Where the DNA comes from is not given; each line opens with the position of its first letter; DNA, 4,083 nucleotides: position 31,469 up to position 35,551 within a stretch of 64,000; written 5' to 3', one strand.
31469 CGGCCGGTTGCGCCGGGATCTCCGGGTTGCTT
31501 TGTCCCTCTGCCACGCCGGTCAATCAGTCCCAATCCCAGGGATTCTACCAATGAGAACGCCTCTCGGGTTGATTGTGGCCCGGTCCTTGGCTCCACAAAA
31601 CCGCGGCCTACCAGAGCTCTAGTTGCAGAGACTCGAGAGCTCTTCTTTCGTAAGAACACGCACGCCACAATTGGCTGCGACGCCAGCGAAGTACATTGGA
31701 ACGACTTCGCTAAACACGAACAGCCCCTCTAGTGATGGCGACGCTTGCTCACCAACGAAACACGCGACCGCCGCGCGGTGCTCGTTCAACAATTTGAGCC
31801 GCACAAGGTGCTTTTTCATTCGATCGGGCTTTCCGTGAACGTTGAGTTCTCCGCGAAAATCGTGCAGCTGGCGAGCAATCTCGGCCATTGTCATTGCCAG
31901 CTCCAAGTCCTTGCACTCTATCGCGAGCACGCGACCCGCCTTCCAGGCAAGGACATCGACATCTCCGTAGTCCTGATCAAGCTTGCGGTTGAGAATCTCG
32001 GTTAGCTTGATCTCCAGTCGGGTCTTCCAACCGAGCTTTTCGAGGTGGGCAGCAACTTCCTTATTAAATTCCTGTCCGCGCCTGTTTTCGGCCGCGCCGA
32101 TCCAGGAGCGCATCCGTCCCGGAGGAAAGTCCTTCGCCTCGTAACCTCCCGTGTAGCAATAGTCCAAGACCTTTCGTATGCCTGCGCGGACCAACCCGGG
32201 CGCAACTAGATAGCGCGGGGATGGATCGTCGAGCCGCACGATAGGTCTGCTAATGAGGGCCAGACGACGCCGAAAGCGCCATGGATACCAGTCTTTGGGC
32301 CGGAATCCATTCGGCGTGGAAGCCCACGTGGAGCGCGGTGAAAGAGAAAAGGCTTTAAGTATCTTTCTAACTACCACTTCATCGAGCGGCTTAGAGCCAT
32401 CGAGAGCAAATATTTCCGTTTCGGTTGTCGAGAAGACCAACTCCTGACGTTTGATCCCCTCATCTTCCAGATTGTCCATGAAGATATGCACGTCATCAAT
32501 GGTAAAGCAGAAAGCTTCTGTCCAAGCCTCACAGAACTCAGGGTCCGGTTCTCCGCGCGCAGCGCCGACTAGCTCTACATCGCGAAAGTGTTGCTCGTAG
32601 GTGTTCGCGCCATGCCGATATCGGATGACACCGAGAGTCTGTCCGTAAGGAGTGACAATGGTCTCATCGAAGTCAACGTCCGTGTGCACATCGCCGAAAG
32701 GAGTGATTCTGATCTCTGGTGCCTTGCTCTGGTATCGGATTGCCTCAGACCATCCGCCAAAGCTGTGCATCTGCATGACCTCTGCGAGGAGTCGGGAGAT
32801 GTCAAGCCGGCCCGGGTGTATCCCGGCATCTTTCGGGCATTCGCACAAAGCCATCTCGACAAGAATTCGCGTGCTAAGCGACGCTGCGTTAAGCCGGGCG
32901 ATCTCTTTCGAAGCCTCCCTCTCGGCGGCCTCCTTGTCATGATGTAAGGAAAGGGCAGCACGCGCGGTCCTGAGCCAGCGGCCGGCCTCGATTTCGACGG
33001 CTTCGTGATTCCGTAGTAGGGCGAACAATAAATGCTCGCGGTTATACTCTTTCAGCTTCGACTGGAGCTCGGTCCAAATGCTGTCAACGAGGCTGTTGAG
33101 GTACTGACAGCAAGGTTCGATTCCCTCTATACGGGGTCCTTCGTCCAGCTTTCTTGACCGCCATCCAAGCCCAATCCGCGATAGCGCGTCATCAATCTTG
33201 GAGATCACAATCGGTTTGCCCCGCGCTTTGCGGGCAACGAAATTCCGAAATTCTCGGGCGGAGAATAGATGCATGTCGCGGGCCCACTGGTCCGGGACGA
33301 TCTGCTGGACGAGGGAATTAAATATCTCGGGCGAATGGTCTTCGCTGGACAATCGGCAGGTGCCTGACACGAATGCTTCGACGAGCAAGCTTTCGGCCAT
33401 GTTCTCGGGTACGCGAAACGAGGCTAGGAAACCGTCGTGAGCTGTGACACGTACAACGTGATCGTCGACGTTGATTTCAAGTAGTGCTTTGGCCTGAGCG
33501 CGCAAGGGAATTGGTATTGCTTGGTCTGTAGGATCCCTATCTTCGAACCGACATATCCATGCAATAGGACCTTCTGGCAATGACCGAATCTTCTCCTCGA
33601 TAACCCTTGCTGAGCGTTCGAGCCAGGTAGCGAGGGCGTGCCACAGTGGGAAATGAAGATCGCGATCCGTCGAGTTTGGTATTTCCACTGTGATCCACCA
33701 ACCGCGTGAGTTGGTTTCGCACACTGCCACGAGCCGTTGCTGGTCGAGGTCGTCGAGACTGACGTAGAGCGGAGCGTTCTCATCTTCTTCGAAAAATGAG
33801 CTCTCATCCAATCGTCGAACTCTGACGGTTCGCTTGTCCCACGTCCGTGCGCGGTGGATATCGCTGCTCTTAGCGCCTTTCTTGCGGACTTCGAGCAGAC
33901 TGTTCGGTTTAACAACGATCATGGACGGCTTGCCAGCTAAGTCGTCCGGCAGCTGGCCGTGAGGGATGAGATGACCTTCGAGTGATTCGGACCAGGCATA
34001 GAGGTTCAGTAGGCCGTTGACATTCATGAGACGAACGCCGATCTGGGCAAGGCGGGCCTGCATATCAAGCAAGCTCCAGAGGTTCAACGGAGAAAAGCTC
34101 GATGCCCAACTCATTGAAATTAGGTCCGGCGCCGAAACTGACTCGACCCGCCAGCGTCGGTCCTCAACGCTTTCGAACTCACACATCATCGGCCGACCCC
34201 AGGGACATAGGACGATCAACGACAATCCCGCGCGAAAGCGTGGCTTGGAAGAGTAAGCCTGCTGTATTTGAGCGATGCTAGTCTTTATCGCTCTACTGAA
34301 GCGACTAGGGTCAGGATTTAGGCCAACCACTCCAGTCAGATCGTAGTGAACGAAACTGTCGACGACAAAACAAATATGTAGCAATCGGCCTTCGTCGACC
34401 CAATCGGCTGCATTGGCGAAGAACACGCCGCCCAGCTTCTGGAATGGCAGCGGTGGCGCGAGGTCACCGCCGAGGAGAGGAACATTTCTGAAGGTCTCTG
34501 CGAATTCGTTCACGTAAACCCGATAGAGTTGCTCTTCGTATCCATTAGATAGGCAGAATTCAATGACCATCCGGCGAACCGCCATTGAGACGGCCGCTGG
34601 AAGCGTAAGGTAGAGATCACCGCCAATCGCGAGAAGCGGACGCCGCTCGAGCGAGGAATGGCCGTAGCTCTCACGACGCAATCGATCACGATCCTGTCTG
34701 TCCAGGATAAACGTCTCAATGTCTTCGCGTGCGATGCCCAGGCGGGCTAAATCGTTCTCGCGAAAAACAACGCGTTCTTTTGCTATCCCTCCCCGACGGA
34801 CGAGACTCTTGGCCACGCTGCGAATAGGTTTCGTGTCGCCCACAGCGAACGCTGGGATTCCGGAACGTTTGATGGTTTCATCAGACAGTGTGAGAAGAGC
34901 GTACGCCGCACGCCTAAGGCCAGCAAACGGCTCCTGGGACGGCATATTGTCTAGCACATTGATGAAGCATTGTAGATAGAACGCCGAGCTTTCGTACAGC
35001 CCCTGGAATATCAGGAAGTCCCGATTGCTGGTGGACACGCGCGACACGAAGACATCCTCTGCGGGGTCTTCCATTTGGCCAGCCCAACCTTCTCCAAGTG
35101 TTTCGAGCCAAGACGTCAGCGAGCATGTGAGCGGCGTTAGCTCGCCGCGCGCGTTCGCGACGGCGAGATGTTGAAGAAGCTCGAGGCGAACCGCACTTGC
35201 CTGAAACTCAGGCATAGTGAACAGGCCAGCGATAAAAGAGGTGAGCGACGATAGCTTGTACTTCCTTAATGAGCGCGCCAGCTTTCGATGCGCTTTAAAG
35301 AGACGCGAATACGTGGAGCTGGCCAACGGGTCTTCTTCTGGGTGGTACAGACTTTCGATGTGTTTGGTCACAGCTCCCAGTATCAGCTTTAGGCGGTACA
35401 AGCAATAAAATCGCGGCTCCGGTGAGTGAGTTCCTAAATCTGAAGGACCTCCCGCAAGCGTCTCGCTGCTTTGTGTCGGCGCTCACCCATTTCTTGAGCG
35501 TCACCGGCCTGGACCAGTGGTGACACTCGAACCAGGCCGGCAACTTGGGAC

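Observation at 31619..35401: Intact orphan 1260-aa protein with only a C-terminal PD-(D/E)xK signature: candidate undescribed single-gene defence factor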

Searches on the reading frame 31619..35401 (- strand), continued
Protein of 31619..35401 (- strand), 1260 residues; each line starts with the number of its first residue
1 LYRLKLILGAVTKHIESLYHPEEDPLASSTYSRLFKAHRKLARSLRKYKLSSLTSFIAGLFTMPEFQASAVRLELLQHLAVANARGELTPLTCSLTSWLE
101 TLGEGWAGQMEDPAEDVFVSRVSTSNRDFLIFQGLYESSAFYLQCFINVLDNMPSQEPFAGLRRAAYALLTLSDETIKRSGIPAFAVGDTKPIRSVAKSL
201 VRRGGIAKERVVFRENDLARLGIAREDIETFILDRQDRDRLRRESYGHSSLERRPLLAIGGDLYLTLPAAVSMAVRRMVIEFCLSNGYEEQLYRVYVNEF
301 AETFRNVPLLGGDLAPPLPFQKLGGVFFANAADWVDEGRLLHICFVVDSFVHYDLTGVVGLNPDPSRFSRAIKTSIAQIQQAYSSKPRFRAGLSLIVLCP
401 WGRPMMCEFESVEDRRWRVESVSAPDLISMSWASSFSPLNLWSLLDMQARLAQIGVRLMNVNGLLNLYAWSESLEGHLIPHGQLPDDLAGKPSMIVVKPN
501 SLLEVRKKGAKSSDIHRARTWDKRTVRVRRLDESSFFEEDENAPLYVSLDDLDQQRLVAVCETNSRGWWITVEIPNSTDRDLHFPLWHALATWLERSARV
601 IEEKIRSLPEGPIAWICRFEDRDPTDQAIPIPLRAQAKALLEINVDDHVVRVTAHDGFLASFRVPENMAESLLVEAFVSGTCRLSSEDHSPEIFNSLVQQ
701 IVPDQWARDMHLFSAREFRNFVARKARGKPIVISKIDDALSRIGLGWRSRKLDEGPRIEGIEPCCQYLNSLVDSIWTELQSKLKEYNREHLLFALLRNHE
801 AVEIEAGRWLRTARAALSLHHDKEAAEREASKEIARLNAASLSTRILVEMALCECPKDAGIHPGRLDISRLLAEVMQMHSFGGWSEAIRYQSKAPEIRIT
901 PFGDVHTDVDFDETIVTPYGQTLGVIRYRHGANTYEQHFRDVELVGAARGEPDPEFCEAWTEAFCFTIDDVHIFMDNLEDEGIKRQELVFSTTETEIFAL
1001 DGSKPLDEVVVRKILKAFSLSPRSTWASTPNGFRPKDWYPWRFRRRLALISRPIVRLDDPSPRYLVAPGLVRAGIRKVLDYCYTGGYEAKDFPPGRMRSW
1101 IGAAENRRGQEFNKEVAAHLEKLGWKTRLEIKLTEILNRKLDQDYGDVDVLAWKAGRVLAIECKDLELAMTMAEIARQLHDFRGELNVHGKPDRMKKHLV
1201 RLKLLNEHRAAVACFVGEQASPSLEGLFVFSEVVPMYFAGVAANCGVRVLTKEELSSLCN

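Call 57: predict_structure(alignment_id=A1)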
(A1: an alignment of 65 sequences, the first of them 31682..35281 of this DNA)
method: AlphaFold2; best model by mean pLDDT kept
length: 1200 residues; sequences in the alignment: 65
mean_pLDDT: 92.4   pTM: 0.90
mean pLDDT of the five models: 92.4, 91.6, 90.9, 89.9, 89.8
residues with pLDDT >= 90: 967; 70-90: 220; 50-70: 11; < 50: 2
segments of 3 or more residues with pLDDT < 50: none
pLDDT, mean of each block of 10 residues (from residue 1): 94 96 95 95 94 94 94 94 95 90 96 94 97 97 95 93 94 96 95 92 88 94 95 95 95 95 87 78 90 93 94 86 88 92 92 95 84 88 93 86 95 93 93 94 88 92 91 92 94 84 92 92 95 91 93 95 93 97 83 96 96 96 94 97 91 94 95 88 79 95 94 94 97 96 96 96 94 95 94 94 97 94 96 96 95 95 94 94 94 92 59 86 94 94 94 93 88 95 92 88 90 91 94 95 88 91 89 95 96 93 92 95 90 93 90 93 94 89 92 88
secondary structure, 60 per line:
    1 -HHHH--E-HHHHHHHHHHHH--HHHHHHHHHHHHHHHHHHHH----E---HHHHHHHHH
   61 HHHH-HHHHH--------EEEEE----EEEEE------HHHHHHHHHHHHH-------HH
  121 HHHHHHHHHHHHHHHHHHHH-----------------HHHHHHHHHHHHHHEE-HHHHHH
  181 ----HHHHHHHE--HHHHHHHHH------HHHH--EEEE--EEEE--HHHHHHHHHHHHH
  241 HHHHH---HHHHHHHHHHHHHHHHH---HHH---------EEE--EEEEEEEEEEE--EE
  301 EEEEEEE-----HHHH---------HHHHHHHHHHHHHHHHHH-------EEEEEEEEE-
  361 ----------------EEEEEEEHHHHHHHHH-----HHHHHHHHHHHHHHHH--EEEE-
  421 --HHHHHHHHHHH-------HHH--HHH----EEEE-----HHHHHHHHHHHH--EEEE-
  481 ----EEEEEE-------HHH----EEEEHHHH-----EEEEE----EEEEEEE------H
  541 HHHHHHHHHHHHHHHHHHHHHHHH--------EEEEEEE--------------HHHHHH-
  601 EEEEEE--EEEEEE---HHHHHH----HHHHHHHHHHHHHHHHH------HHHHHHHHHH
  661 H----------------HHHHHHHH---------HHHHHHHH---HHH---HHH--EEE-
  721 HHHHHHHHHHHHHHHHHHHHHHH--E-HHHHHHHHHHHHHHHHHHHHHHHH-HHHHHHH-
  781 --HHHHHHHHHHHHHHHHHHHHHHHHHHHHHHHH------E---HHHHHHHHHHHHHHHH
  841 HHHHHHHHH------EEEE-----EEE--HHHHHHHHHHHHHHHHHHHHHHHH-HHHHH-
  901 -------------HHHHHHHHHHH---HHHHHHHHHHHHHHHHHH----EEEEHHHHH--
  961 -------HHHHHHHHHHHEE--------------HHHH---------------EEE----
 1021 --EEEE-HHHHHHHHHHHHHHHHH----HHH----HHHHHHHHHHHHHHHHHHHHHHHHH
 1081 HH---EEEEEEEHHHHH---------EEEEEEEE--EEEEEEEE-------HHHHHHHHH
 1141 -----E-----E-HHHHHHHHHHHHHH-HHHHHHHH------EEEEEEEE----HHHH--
elements in order (helices of 4 or more, strands of 3 or more residues): H2-5 H10-21 H24-43 H52-64 H66-70 E79-83 E88-92 H99-111 H119-140 H158-171 H175-180 H185-191 H195-203 H210-213 E216-219 E222-225 H228-245 H249-265 E281-283 E286-296 E299-307 H313-316 H326-343 E351-359 E377-383 H384-392 H398-413 E416-419 H423-433 E453-456 H462-473 E476-479 E485-490 E505-508 H509-512 E518-522 E527-533 H540-564 E573-579 H594-599 E601-606 E609-614 H618-623 H628-644 H651-661 H678-685 H695-702 E717-719 H721-743 H748-771 H773-779 H783-814 H825-849 E856-859 E865-867 H870-893 H895-899 H914-924 H928-945 E950-953 H954-958 H968-978 H995-998 E1014-1016 E1023-1026 H1028-1044 H1056-1082 E1086-1092 H1093-1097 E1107-1114 E1117-1124 H1132-1140 H1154-1167 H1169-1176 E1183-1190 H1195-1198

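Call 60: search_protein_families(library=ncbifam, proteins=[L008:7892-9208:+], max_evalue=0.01)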
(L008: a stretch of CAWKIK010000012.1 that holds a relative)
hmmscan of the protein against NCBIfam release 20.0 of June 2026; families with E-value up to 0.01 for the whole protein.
L008:7892-9208:+ (438 aa): 0 families

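Call 62: fold_search(model_id=the predicted structure, library=pdb)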
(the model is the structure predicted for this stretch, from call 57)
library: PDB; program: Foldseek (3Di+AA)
matches with E <= 10: 94; with E <= 0.001: 1
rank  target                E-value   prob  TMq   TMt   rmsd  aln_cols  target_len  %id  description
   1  9wuf                  7.8e-83  1.00  0.83  0.82   5.3      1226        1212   29  Cryo-EM structure of Upx (released 2026-02-11)
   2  3fov                  2.0e-01  0.99  0.06  0.49   7.3       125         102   15  Crystal structure of protein RPA0323 of unknown function from Rhodopseudomonas palustris (released 2009-01-13)
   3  8iby_C                2.6e-01  0.25  0.09  0.12  20.9       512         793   11  Structure of R2 with 5'ORF (released 2023-09-20)
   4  8gh6_A                4.2e-01  0.23  0.09  0.12  21.1       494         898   10  Bombyx mori R2 retrotransposon initiating target-primed reverse transcription (released 2023-04-05)
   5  7bb8_A                4.6e-01  0.16  0.08  0.21  20.5       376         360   11  Crystal structure of Lugdulysin, a Staphylococcus lugdunensis M30 zinc metallopeptidase (released 2022-07-13)
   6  9nl2_A                5.3e-01  0.20  0.10  0.11  25.8       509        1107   11  Structure of R2 retrotransposon protein from Platysternon megacephalum initiating target-primed reverse transcription (released 2025-06-18)
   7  9nl3_A                5.5e-01  0.21  0.11  0.12  24.8       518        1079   10  Structure of R2 retrotransposon protein from Taeniopygia guttata initiating target-primed reverse transcription (released 2025-06-18)
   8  8ibz_C                6.0e-01  0.18  0.09  0.12  21.5       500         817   10  Structure of R2 with 5'ORF and 3'UTR (released 2023-09-20)
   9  5w3x_A                8.7e-01  0.08  0.05  0.14  20.1       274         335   10  Crystal structure of PopP2 in complex with IP6, AcCoA and the WRKY domain of RRS1-R . (released 2017-08-09)
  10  1y88                  9.1e-01  0.85  0.06  0.31   7.1       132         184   15  Crystal Structure of Protein of Unknown Function AF1548 (released 2004-12-21)
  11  4fgm                  9.5e-01  0.69  0.05  0.10   4.9        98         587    7  Crystal structure of the aminopeptidase N family protein Q5QTY1 from Idiomarina loihiensis. Northeast Structural Genomic (released 2012-08-01)
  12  5w3x_C                1.0e+00  0.07  0.05  0.14  20.3       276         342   10  Crystal structure of PopP2 in complex with IP6, AcCoA and the WRKY domain of RRS1-R . (released 2017-08-09)
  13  6g2d_C                1.0e+00  0.04  0.07  0.05  16.2       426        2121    7  Citrate-induced acetyl-CoA carboxylase (ACC-Cit) filament at 5.4 A resolution (released 2018-06-13)
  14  9dou_A                1.1e+00  0.14  0.10  0.13  25.4       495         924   10  Taeniopygia guttata R2 retrotransposon (R2Tg) initiating target-primed reverse transcription (released 2025-05-21)
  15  5trc_A                1.1e+00  0.06  0.06  0.12  17.8       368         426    6  Crystal structure of phosphorylated AC3-AC5 domains of yeast acetyl-CoA carboxylase (released 2016-12-07)
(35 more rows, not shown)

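Call 68: find_encoding_contigs(protein=P0029, flank=8000, max_places=1)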
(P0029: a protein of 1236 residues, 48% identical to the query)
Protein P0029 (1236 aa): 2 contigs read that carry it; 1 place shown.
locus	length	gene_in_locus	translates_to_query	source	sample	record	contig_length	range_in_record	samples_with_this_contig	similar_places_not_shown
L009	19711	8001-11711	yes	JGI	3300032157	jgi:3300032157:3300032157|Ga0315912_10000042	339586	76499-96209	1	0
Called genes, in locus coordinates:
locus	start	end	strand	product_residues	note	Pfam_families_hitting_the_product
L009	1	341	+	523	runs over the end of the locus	PF00082:Peptidase_S8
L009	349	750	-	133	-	-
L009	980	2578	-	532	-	PF00413:Peptidase_M10 (weak), PF13088:BNR_2 (faint), PF15902:Sortilin-Vps10 (faint)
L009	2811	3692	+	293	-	-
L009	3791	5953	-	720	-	PF00009:GTP_EFTU, PF22042:EF-G_D2, PF03144:GTP_EFTU_D2, PF14492:EFG_III, PF03764:EFG_IV, PF00679:EFG_C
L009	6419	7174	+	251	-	-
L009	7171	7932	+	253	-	PF20320:DUF6615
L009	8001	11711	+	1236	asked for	PF28173:Upx-like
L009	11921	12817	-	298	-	PF06719:AraC_N, PF00165:HTH_AraC (weak), PF12833:HTH_18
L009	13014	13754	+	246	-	PF00106:adh_short, PF01370:Epimerase (weak), PF08659:KR, PF13561:adh_short_C2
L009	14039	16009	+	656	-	PF13330:Mucin2_WxxW, PF14200:RicinB_lectin_2 (faint)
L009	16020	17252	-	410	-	-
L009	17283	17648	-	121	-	PF07237:DUF1428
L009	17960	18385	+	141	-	PF00042:Globin (weak)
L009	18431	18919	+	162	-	PF07617:DUF1579 (faint)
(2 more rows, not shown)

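Call 69: find_encoding_contigs(protein=P0026, flank=8000, max_places=1)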
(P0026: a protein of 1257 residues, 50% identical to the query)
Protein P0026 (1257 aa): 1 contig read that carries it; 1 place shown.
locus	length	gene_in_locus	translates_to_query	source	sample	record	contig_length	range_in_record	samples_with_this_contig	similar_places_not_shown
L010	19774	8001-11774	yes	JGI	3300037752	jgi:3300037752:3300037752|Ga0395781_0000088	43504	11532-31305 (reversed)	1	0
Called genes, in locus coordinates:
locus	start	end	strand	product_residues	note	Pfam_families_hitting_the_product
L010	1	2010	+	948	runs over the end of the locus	PF04313:HSDR_N (faint), PF00270:DEAD, PF04851:ResIII, PF18766:SWI2_SNF2, PF00271:Helicase_C, PF08463:EcoEI_R_C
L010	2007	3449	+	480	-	PF01420:Methylase_S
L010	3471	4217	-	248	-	-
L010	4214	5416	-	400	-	PF18144:SMODS (weak), PF21654:DncV-like_NTFase (weak)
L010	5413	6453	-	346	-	PF01734:Patatin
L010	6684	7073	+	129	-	PF13560:HTH_31, PF01381:HTH_3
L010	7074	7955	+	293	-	PF06114:Peptidase_M78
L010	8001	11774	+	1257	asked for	PF28173:Upx-like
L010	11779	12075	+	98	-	PF12161:HsdM_N (faint)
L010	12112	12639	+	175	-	-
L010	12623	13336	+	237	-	-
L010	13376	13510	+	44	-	-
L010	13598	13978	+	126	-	PF04255:DUF433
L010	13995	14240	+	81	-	-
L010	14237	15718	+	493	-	PF12161:HsdM_N, PF02384:N6_Mtase, PF01170:UPF0020, PF07669:Eco57I (weak)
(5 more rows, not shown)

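Call 70: find_encoding_contigs(protein=P0034, flank=8000, max_places=1)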
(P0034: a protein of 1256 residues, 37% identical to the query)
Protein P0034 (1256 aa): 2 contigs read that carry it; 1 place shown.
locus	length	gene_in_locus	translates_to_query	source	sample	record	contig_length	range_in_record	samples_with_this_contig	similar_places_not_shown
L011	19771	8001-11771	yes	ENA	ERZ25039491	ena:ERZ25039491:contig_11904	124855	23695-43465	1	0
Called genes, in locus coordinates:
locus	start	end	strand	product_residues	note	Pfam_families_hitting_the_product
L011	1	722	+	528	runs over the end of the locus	-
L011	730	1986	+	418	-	-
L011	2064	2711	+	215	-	PF03524:CagX (weak)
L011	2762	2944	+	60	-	-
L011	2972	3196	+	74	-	-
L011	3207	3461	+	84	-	-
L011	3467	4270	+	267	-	PF01580:FtsK_SpoIIIE (weak)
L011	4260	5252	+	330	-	PF02534:T4SS-DNA_transf, PF12696:TraG-D_C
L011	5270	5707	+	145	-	-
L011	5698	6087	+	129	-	-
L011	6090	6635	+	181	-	-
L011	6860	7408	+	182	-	-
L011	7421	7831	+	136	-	-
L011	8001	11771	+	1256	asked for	PF28173:Upx-like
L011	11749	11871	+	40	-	-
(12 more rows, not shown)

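Call 71: find_encoding_contigs(protein=P0021, flank=8000, max_places=1)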
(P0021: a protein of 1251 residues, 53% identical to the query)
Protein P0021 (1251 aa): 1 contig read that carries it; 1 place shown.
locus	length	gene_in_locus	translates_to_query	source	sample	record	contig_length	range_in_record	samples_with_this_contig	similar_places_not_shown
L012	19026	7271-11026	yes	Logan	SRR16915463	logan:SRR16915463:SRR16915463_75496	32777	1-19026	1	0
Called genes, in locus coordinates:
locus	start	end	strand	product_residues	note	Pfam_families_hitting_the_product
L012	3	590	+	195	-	?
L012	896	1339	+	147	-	PF05713:MobC (weak)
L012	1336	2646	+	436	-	PF03432:Relaxase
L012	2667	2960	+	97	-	-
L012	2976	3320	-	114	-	PF00239:Resolvase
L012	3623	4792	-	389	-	PF00512:HisKA, PF02518:HATPase_c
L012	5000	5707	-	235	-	PF13545:HTH_Crp_2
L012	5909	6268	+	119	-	-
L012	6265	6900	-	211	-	PF27190:KlcB_3rd (weak)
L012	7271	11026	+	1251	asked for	PF28173:Upx-like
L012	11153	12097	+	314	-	-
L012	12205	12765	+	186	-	-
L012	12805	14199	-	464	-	PF00580:UvrD-helicase (faint), PF01443:Viral_helicase1 (faint)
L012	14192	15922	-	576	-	PF02463:SMC_N (faint), PF13175:AAA_15, PF13304:AAA_21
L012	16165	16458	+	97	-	-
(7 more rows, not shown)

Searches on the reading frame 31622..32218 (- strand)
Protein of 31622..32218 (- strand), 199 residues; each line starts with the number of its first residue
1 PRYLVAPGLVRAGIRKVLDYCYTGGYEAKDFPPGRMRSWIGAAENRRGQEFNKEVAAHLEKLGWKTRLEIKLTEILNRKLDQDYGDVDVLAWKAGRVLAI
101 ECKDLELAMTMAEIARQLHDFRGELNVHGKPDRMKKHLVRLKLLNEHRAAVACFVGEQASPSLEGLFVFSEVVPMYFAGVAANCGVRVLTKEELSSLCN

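Call 15: search_solved_structures(query=window:31622-32218:-, max_evalue=1, show_alignments=2)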
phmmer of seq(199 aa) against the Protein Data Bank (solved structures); distinct sequences matched with E-value up to 1: 3.
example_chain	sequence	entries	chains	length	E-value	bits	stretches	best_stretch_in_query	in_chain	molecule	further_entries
9wuf_A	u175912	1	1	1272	3.1e-32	115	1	1-179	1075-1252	Restriction endonuclease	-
24yw_L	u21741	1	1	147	0.13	15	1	55-109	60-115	Large ribosomal subunit protein uL15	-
5im6_A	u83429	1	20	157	0.45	13.3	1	84-147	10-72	Designed self-assembling icosahedral cage I32-28 trimeric subunit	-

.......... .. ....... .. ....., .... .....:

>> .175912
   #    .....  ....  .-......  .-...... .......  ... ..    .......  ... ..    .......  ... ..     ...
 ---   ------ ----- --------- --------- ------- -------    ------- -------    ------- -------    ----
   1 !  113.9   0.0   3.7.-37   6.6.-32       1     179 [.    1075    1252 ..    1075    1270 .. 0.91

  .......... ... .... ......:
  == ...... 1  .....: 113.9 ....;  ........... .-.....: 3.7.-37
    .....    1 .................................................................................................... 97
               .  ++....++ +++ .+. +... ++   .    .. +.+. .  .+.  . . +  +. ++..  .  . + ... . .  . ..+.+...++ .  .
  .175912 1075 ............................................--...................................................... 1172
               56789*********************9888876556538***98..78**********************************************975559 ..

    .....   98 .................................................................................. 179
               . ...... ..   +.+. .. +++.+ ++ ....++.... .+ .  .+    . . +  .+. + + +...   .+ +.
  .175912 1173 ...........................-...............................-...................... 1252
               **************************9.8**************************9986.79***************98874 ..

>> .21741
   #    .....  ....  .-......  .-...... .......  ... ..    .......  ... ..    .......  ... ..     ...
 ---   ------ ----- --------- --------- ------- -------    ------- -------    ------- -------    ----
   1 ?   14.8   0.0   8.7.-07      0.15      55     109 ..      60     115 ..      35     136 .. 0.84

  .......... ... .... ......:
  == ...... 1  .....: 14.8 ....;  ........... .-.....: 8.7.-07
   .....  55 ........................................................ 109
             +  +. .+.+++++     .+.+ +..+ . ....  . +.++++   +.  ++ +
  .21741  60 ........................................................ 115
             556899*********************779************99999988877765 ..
